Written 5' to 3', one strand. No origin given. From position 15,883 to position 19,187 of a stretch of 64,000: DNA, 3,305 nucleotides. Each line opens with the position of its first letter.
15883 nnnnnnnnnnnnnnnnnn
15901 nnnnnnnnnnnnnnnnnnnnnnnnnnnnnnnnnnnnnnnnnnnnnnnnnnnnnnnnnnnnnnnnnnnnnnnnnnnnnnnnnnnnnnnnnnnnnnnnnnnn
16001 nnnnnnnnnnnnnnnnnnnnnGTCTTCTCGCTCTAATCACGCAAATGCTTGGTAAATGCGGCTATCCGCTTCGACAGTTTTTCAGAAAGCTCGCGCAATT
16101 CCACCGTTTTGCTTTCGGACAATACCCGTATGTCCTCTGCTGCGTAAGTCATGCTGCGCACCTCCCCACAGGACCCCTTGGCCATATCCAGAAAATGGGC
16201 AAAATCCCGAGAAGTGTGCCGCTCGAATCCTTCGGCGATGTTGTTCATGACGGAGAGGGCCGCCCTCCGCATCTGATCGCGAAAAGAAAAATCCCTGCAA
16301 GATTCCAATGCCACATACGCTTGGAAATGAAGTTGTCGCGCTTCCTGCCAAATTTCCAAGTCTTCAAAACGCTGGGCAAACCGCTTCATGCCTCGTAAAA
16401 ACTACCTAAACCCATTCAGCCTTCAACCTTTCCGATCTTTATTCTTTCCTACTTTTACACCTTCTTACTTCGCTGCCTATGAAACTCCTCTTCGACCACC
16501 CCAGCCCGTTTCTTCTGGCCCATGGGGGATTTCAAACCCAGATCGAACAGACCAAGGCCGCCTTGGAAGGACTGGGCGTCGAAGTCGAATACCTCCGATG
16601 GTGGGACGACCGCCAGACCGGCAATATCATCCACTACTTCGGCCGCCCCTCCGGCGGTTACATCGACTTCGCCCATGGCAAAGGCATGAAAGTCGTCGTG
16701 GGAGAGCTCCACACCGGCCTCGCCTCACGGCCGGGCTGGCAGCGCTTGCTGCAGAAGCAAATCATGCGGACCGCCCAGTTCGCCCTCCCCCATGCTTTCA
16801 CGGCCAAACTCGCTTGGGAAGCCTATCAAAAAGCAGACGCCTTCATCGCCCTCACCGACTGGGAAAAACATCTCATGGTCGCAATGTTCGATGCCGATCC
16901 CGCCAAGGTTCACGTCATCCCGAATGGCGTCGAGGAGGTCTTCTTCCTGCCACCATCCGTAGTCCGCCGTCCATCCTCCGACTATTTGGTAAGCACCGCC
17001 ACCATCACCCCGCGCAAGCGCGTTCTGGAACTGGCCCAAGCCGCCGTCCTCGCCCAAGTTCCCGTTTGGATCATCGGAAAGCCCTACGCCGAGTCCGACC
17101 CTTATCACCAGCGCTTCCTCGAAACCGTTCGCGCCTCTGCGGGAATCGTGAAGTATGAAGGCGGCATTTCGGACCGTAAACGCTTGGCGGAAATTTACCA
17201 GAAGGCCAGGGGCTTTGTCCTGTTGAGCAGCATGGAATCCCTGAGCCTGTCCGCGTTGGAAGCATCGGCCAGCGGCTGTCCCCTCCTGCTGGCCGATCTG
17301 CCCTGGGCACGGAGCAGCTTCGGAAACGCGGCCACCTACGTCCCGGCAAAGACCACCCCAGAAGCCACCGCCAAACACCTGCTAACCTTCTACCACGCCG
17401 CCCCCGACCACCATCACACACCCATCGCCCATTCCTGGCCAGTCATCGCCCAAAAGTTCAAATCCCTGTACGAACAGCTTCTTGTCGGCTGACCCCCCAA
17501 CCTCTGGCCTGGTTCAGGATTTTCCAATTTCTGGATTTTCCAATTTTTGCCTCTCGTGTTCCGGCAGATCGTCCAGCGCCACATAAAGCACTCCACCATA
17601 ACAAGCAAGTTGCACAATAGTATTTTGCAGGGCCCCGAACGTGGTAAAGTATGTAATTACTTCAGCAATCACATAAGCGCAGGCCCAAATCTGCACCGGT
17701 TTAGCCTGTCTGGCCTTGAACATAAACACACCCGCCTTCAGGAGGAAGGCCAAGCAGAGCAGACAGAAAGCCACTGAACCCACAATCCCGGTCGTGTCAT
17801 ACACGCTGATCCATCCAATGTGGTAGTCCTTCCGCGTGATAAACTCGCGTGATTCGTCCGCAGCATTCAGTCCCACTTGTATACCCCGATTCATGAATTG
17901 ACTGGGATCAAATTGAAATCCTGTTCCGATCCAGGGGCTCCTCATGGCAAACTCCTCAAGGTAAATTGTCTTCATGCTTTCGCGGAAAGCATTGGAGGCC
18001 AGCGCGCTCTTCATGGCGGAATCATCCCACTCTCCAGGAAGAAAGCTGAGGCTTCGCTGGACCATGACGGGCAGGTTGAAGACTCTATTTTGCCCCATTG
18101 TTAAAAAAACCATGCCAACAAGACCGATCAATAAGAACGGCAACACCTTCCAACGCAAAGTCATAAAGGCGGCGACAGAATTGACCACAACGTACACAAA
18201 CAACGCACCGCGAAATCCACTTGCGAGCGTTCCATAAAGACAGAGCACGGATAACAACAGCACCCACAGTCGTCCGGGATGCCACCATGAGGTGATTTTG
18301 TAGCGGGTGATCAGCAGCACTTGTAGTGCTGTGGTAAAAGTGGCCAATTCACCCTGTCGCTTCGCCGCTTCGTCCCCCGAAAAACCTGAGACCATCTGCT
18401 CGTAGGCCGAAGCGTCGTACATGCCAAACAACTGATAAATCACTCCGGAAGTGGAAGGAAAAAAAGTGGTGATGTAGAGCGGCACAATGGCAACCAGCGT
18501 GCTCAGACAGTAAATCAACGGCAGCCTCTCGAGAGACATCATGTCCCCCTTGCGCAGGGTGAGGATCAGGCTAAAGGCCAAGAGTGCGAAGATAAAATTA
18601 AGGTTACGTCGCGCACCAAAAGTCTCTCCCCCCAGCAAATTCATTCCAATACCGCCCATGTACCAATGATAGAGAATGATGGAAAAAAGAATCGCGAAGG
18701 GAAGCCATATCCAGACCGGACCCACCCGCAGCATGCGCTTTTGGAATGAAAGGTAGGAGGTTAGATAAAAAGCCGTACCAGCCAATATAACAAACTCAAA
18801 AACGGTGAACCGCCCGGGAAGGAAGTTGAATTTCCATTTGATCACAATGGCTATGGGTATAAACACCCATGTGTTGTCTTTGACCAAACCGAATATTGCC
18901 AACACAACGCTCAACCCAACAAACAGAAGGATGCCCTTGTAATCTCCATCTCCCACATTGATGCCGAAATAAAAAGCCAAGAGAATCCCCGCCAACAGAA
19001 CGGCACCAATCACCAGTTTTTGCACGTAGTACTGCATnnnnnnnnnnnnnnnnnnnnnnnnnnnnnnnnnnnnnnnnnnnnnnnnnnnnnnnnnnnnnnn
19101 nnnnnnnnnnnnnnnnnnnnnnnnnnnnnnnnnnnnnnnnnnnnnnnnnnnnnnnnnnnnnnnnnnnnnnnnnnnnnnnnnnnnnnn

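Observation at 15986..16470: IVS-like cassette 1: a second four-helix-bundle gene bracketed by an inverted repeat between two glycosyltransferase genes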

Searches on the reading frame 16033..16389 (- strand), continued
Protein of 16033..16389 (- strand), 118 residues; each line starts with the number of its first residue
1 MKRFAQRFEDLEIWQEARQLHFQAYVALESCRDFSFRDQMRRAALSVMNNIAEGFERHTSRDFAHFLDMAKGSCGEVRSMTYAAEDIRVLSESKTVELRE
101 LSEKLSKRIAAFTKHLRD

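Call 76: fold_search(model_id=the predicted structure, library=pdb)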
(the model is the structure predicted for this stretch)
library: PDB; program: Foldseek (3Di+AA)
matches with E <= 10: 464; with E <= 0.001: 5
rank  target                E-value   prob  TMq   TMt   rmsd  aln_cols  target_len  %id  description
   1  2gsc_B                1.2e-05  1.00  0.87  0.88   1.2       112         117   27  Crystal Structure of the Conserved Hypothetical Cytosolic Protein Xcc0516 from Xanthomonas campestris (released 2006-10-03)
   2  2gsc_D                1.2e-05  1.00  0.88  0.90   1.4       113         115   26  Crystal Structure of the Conserved Hypothetical Cytosolic Protein Xcc0516 from Xanthomonas campestris (released 2006-10-03)
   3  2gsc_E                2.0e-05  1.00  0.86  0.90   1.2       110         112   26  Crystal Structure of the Conserved Hypothetical Cytosolic Protein Xcc0516 from Xanthomonas campestris (released 2006-10-03)
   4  2gsc_A                8.9e-05  1.00  0.85  0.88   1.4       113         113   27  Crystal Structure of the Conserved Hypothetical Cytosolic Protein Xcc0516 from Xanthomonas campestris (released 2006-10-03)
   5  2gsc_C                1.2e-04  1.00  0.82  0.88   1.8       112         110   25  Crystal Structure of the Conserved Hypothetical Cytosolic Protein Xcc0516 from Xanthomonas campestris (released 2006-10-03)
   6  2rld_E                1.4e-03  1.00  0.79  0.86   1.6       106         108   16  CRYSTAL STRUCTURE OF A PROTEIN WITH UNKNOWN FUNCTION FROM S23 RIBOSOMAL PROTEIN FAMILY (BT_0352) FROM BACTEROIDES THET (released 2007-10-30)
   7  2rld_C                3.5e-03  1.00  0.81  0.83   2.7       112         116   15  CRYSTAL STRUCTURE OF A PROTEIN WITH UNKNOWN FUNCTION FROM S23 RIBOSOMAL PROTEIN FAMILY (BT_0352) FROM BACTEROIDES THET (released 2007-10-30)
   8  2rld_B                3.7e-03  1.00  0.80  0.84   1.6       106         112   16  CRYSTAL STRUCTURE OF A PROTEIN WITH UNKNOWN FUNCTION FROM S23 RIBOSOMAL PROTEIN FAMILY (BT_0352) FROM BACTEROIDES THET (released 2007-10-30)
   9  2rld_D                7.1e-03  1.00  0.80  0.87   1.9       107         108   15  CRYSTAL STRUCTURE OF A PROTEIN WITH UNKNOWN FUNCTION FROM S23 RIBOSOMAL PROTEIN FAMILY (BT_0352) FROM BACTEROIDES THET (released 2007-10-30)
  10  2rld_A                1.4e-02  1.00  0.78  0.80   2.8       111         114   14  CRYSTAL STRUCTURE OF A PROTEIN WITH UNKNOWN FUNCTION FROM S23 RIBOSOMAL PROTEIN FAMILY (BT_0352) FROM BACTEROIDES THET (released 2007-10-30)
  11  4dwl_D                5.3e-02  1.00  0.76  0.83   1.9       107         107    9  Avd molecule from Bordetella bacteriophage DGR (released 2013-02-27)
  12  8ube_D                6.9e-02  1.00  0.77  0.83   2.3       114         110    9  Diversity-generating retroelement (DGR) ribonucleoprotein reverse transcriptase - Resting State 1a (released 2024-10-23)
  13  7dgu                  9.6e-02  1.00  0.53  0.63   4.0       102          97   16  De novo designed protein H4A1R (released 2021-11-24)
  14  4dwl_E                1.1e-01  1.00  0.74  0.79   2.3       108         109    9  Avd molecule from Bordetella bacteriophage DGR (released 2013-02-27)
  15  8ub7_B                1.3e-01  1.00  0.77  0.74   2.1       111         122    9  Diversity-generating retroelement (DGR) ribonucleoprotein reverse transcriptase - Active state (N-occupied) (released 2024-10-23)
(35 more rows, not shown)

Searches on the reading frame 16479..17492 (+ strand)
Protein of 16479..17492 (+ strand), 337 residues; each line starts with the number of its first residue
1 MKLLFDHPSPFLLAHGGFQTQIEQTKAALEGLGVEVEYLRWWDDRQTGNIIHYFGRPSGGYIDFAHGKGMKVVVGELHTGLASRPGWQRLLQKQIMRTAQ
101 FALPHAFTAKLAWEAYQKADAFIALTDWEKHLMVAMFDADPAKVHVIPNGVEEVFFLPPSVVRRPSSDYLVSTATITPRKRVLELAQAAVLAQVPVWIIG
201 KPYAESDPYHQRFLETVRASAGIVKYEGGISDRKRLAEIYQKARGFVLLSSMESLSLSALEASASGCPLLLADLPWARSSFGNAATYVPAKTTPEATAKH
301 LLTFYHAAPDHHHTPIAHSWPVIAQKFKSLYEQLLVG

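Call 6: search_protein_families(library=pfam, proteins=[window:16479-17492:+])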
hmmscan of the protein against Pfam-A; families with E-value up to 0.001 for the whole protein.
window:16479-17492:+ (337 aa): 5 families
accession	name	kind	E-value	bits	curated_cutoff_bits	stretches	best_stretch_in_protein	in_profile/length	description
PF00534.26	Glycos_transf_1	-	2.9e-10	40.4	26.4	1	167-308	15-159/172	Glycosyl transferases group 1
PF13692.12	Glyco_trans_1_4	-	8.6e-09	36.2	27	1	180-304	15-139/142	Glycosyl transferases group 1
PF13439.12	Glyco_transf_4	-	4.9e-08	33.6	28.5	1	50-152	75-167/170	Glycosyltransferase Family 4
PF13579.12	Glyco_trans_4_4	-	2.4e-07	31.6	29.7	1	40-150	65-158/158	Glycosyl transferase 4-like domain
PF20706.3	GT4-conflict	-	0.00095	18.7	26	0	186-271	225-310/385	Family 4 Glycosyltransferase in conflict systems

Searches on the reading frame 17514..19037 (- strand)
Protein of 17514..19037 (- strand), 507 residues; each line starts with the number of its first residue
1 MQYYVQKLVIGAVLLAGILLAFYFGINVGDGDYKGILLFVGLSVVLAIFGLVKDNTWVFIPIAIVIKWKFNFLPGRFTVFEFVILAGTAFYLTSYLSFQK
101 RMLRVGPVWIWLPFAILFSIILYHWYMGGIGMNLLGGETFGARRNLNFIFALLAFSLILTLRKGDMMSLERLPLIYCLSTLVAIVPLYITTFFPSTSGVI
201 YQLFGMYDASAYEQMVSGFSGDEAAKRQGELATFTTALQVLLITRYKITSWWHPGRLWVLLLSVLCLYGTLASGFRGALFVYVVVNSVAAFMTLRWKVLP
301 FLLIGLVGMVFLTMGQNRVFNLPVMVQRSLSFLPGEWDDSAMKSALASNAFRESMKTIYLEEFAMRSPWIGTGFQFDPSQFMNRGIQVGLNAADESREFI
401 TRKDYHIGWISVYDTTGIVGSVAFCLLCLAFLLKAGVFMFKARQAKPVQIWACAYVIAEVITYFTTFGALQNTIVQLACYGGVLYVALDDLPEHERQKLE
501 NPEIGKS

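Call 6: search_protein_families(library=pfam, proteins=[window:17514-19037:-])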
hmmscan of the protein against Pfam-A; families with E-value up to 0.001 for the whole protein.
window:17514-19037:- (507 aa): 1 family
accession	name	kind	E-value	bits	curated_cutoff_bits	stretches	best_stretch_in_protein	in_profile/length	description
PF04932.20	Wzy_C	-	2.5e-09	37.5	31.7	1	262-425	2-149/149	O-Antigen ligase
